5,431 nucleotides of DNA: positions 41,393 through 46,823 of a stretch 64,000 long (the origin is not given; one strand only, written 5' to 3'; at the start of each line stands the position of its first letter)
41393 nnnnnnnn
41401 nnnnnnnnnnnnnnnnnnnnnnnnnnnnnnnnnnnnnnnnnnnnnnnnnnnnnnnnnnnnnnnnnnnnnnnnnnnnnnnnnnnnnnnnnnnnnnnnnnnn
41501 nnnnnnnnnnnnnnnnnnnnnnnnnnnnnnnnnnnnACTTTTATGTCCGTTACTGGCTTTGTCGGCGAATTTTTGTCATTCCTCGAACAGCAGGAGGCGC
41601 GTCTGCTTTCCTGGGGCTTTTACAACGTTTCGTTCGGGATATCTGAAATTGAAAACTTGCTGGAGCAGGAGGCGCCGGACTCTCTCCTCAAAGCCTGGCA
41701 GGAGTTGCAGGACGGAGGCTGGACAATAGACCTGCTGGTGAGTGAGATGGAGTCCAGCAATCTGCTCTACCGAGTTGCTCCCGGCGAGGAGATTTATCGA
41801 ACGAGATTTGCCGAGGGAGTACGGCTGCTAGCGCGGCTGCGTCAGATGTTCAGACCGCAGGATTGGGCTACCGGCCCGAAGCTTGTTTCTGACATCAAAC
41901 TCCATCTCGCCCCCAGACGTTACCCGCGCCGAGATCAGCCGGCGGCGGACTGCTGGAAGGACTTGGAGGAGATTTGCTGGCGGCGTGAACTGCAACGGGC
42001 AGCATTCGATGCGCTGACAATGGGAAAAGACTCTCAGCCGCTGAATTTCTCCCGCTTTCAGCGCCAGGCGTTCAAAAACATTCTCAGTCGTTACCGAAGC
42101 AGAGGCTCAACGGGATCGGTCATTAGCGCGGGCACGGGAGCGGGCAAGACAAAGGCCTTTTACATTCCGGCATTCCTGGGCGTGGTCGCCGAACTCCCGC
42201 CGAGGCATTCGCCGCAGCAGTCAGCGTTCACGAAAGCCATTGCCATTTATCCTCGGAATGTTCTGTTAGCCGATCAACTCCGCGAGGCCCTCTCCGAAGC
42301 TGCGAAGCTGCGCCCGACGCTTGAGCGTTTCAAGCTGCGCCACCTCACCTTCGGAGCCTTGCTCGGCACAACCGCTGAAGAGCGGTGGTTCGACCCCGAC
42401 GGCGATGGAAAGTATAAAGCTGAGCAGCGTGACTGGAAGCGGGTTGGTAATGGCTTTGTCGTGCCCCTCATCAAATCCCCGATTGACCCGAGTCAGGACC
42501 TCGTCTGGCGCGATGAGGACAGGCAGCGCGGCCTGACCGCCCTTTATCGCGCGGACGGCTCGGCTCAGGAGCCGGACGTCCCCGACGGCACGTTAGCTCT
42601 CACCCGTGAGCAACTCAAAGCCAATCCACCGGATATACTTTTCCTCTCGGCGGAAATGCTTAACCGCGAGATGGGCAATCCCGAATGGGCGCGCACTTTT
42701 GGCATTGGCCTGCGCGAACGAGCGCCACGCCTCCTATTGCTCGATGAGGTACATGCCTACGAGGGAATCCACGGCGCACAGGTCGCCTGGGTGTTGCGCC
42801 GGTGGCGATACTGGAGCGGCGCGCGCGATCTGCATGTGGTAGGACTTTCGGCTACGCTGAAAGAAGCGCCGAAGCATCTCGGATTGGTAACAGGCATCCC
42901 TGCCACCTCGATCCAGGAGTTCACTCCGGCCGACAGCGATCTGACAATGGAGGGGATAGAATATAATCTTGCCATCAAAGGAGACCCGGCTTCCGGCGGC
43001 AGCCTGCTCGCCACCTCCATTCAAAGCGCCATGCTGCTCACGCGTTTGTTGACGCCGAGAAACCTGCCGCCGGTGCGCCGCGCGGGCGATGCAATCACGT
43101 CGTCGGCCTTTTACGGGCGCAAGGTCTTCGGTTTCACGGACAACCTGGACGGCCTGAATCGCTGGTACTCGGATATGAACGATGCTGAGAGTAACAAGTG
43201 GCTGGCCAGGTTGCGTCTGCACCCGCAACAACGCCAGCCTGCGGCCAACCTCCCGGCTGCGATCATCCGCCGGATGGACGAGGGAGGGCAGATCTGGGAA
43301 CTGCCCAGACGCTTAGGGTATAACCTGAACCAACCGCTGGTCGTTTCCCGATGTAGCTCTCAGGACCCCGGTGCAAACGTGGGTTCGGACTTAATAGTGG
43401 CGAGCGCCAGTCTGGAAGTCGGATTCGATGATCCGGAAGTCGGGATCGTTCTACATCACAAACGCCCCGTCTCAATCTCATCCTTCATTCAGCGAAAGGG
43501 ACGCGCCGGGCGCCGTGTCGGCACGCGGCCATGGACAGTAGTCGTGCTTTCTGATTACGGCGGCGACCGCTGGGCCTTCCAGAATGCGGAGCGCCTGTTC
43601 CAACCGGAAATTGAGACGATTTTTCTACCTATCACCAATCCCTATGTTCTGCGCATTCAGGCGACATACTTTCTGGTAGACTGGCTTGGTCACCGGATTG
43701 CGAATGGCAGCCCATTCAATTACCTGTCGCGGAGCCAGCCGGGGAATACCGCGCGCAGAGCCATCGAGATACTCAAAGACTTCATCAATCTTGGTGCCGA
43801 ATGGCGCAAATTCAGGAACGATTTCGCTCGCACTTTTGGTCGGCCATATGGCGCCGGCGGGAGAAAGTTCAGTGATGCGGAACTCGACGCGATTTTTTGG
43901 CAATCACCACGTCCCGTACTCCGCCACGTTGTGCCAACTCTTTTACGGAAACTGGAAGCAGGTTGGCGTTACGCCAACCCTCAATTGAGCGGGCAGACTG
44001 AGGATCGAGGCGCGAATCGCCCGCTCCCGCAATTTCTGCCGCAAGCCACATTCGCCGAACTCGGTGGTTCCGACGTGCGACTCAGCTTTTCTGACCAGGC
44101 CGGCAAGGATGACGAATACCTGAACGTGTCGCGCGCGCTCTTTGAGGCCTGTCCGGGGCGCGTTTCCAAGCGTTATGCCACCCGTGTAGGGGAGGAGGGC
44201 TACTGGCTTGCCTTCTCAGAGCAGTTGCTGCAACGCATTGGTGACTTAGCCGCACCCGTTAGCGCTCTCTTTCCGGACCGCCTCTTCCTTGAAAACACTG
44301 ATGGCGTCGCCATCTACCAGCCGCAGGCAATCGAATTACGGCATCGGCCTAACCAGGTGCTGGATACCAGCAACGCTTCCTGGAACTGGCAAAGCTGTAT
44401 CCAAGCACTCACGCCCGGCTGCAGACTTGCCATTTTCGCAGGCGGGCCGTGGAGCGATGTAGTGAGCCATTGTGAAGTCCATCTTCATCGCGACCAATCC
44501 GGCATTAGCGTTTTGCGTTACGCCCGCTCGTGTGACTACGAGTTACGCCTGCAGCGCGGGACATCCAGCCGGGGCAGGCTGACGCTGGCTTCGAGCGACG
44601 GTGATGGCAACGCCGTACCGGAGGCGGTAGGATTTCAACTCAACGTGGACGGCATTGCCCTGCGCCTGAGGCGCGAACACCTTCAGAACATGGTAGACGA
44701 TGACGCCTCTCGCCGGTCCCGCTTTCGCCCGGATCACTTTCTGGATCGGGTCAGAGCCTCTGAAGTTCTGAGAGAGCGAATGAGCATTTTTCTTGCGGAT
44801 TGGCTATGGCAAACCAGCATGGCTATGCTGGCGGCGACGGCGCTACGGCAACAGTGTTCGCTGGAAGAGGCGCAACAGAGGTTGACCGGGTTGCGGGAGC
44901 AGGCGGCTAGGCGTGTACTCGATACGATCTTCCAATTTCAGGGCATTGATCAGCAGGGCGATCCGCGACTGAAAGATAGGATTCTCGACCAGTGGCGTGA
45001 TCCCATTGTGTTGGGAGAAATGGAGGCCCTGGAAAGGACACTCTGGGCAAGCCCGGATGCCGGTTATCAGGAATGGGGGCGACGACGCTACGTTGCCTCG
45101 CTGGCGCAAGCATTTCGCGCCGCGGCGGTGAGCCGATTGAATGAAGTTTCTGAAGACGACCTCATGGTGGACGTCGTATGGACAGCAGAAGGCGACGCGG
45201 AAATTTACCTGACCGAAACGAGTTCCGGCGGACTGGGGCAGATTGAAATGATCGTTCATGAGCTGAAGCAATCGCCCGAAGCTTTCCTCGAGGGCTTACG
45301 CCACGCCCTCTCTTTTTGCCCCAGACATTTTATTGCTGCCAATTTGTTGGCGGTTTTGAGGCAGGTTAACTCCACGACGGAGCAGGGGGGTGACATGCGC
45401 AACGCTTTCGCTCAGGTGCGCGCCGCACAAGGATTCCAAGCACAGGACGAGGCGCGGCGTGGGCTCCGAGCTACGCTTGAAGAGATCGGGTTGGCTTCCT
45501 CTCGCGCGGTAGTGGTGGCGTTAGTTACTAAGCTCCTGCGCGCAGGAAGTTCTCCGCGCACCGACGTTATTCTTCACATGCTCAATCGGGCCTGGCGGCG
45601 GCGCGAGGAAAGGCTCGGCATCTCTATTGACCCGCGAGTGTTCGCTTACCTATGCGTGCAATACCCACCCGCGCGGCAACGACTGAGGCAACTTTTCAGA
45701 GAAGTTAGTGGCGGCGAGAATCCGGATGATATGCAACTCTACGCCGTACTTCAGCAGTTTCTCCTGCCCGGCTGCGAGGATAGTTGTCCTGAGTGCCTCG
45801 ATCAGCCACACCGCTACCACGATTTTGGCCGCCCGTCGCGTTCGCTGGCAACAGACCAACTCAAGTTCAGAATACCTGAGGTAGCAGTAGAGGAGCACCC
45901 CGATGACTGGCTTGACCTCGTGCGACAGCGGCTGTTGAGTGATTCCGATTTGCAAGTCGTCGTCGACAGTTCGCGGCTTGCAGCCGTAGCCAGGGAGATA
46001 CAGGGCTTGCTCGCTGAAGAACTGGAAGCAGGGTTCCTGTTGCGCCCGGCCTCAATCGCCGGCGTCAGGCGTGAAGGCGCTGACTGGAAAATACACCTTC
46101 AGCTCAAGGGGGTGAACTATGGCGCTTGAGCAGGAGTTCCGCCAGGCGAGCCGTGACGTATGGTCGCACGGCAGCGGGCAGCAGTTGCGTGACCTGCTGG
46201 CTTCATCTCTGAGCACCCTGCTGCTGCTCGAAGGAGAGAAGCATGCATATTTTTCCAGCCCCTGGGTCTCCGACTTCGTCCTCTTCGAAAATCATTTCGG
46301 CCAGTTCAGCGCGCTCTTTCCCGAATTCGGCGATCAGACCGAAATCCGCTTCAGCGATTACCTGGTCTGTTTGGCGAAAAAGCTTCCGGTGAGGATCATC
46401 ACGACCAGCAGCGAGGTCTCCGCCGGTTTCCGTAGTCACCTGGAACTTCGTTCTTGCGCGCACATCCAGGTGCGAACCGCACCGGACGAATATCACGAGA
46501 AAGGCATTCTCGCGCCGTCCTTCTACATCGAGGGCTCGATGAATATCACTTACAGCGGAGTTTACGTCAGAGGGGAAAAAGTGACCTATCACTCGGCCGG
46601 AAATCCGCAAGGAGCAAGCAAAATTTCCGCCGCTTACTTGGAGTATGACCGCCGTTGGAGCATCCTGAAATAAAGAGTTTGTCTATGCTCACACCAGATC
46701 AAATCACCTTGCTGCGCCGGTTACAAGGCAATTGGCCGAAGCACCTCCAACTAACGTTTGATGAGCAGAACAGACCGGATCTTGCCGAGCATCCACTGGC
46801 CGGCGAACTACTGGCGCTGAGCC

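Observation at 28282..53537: Complete Dpd-type 7-deazaguanine DNA modification/restriction island with its own preQ0 pathway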

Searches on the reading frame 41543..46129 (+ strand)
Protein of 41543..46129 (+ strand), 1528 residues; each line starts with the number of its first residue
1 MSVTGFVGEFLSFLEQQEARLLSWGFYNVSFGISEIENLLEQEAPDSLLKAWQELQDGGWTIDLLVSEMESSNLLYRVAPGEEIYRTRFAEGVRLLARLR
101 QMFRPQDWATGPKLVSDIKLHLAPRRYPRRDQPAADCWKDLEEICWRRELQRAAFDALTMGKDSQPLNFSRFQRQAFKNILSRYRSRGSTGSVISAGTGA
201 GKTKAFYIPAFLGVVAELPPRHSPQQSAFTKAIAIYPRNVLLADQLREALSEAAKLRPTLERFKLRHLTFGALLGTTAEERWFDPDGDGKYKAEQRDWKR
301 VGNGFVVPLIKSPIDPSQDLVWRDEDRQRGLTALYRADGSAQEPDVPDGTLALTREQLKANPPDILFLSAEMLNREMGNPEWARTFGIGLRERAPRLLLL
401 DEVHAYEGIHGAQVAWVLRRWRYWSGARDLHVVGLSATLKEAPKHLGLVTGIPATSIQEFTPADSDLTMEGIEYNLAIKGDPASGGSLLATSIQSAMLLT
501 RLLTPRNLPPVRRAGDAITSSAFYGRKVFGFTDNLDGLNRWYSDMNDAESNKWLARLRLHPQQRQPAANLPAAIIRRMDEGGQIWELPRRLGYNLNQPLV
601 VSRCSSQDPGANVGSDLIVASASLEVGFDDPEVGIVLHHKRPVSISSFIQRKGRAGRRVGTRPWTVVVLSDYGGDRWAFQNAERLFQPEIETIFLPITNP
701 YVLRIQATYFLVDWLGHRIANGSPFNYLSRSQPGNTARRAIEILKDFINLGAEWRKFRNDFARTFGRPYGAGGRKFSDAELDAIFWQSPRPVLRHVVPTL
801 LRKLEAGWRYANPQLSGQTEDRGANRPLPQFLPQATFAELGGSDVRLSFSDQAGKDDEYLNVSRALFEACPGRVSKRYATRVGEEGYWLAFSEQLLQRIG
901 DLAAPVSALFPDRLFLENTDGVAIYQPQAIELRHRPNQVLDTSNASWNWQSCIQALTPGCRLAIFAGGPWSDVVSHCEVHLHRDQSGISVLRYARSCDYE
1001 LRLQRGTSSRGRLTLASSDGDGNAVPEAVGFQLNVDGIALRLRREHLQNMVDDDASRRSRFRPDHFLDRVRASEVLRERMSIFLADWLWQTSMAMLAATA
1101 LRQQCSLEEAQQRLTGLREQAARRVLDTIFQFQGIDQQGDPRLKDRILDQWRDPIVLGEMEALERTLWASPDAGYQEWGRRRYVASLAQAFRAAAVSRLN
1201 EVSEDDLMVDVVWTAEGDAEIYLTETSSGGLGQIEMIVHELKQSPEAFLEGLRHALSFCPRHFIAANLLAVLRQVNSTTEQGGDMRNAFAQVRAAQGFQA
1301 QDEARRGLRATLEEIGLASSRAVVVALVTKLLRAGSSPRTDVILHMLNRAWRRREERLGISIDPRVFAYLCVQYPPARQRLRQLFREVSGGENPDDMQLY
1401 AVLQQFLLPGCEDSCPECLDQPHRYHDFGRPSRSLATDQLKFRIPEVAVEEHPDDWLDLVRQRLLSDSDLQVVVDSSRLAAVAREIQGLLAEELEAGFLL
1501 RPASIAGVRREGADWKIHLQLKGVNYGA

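Call 4: search_protein_families(library=ncbifam, proteins=[window:41543-46129:+], max_evalue=0.001)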
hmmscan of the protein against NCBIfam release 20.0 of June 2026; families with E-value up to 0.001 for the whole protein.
window:41543-46129:+ (1528 aa): 7 families
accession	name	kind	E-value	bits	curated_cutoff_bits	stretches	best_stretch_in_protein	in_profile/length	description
NF041067.1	DpdJ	equivalog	0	1182.4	800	1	11-1522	1-1478/1482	protein DpdJ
TIGR03817.1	DECH_helic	hypoth_equivalog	2.5e-16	59.1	874.1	2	619-704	334-418/742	helicase/secretion neighborhood putative DEAH-box helicase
TIGR04121.1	DEXH_lig_assoc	equivalog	1.6e-10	39.4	850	0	617-663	305-351/804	ligase-associated DNA damage response DEXH box helicase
NF010338.0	PRK13767.1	equivalog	2.4e-08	32.7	849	1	616-665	343-392/877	ATP-dependent helicase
NF007284.0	PRK09751.1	equivalog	4.3e-06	24.2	1496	1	618-661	379-422/1538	ATP-dependent helicase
TIGR03158.1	cas3_cyano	exception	8.1e-05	21.9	69.1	0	192-257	17-67/357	type I-D CRISPR-associated helicase Cas3'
TIGR01389.1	recQ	equivalog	0.00038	19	640.2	1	615-657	275-317/591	DNA helicase RecQ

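Call 29: search_protein_families(library=padloc, proteins=[window:41543-46129:+], max_evalue=0.001)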
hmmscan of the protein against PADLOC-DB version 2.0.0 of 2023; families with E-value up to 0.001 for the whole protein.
window:41543-46129:+ (1528 aa): 25 families
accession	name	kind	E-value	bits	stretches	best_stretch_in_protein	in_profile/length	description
PDLC02896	DpdJ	-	0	1267.3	1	6-1522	8-1483/1487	DpdJ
PDLC02893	DpdJ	-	4.1e-115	383.7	1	11-889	13-872/876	DpdJ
PDLC02898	DpdJ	-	5.7e-54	181.8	1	11-504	13-488/506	DpdJ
PDLC02895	DpdJ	-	2.1e-40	135.6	1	80-731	755-1403/2112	DpdJ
PDLC02894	DpdJ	-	1.7e-19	67.7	1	938-1363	51-475/625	DpdJ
PDLC00013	DruE1|DruE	-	3.6e-17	59.6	1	191-422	109-344/1776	SNF2 family N-terminal domain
PDLC00035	DruE3|DruE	-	3.3e-16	56.2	2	617-720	1062-1166/1460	SNF2 family N-terminal domain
PDLC00037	DruE3|DruE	-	1.5e-15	54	2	621-691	1063-1133/2055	SNF2 family N-terminal domain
PDLC03960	SngC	-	2.4e-12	44.4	1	169-444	25-200/720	-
PDLC00015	DruE2|DruE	-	3.2e-12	43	1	147-420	75-361/1887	SNF2 family N-terminal domain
PDLC02503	BrxHI|BrxHII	-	9.5e-12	42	1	617-664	301-348/698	BrxHI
PDLC00036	DruE3|DruE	-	1.1e-10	37.3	0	173-246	97-159/2023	SNF2 family N-terminal domain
PDLC00014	DruE2|DruE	-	1.2e-09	34.2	1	149-420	84-379/1928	SNF2 family N-terminal domain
PDLC02569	DrmA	-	1.4e-09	34.4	1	148-280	381-511/1095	DrmA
PDLC02501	BrxHI|BrxHII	-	9.6e-08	28.6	1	614-666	298-350/925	BrxHI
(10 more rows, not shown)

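Call 73: search_protein_families(library=pfam, proteins=[window:41543-46129:+], max_evalue=0.01)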
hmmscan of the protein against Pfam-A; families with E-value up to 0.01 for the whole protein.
window:41543-46129:+ (1528 aa): 2 families
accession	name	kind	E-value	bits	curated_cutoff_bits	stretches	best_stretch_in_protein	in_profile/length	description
PF00270.35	DEAD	-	2.4e-10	40.9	26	2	171-253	2-69/167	DEAD/DEAH box helicase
PF00271.37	Helicase_C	-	0.00012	22.7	23.5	1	616-657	67-108/110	Helicase conserved C-terminal domain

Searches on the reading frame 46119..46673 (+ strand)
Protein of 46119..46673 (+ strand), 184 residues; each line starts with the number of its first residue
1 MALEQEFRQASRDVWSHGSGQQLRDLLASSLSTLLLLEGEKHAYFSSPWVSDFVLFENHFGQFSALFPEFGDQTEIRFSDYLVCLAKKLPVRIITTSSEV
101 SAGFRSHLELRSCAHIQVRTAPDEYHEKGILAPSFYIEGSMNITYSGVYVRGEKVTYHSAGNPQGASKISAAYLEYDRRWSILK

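Call 4: search_protein_families(library=ncbifam, proteins=[window:46119-46673:+], max_evalue=0.001)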
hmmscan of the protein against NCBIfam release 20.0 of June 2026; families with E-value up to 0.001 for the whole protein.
window:46119-46673:+ (184 aa): 1 family
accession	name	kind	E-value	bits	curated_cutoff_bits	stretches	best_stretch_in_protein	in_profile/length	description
NF041068.1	DpdK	equivalog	7.2e-30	103.7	100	1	18-180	9-167/167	phospholipase D-like domain-containing protein DpdK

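Call 29: search_protein_families(library=padloc, proteins=[window:46119-46673:+], max_evalue=0.001)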
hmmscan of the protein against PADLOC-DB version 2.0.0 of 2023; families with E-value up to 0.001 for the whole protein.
window:46119-46673:+ (184 aa): 4 families
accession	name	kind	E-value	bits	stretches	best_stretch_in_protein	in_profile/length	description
PDLC02900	DpdK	-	3e-59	198.2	1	10-183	6-180/181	DpdK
PDLC02901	DpdK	-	1.9e-29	100.6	1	18-181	12-170/173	DpdK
PDLC02902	DpdK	-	4.3e-12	44.5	1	44-180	2-133/137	DpdK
PDLC02899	DpdK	-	3.8e-09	34.5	1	21-158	18-154/247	DpdK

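Call 73: search_protein_families(library=pfam, proteins=[window:46119-46673:+], max_evalue=0.01)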
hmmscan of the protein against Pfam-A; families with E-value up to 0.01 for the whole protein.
window:46119-46673:+ (184 aa): 0 families
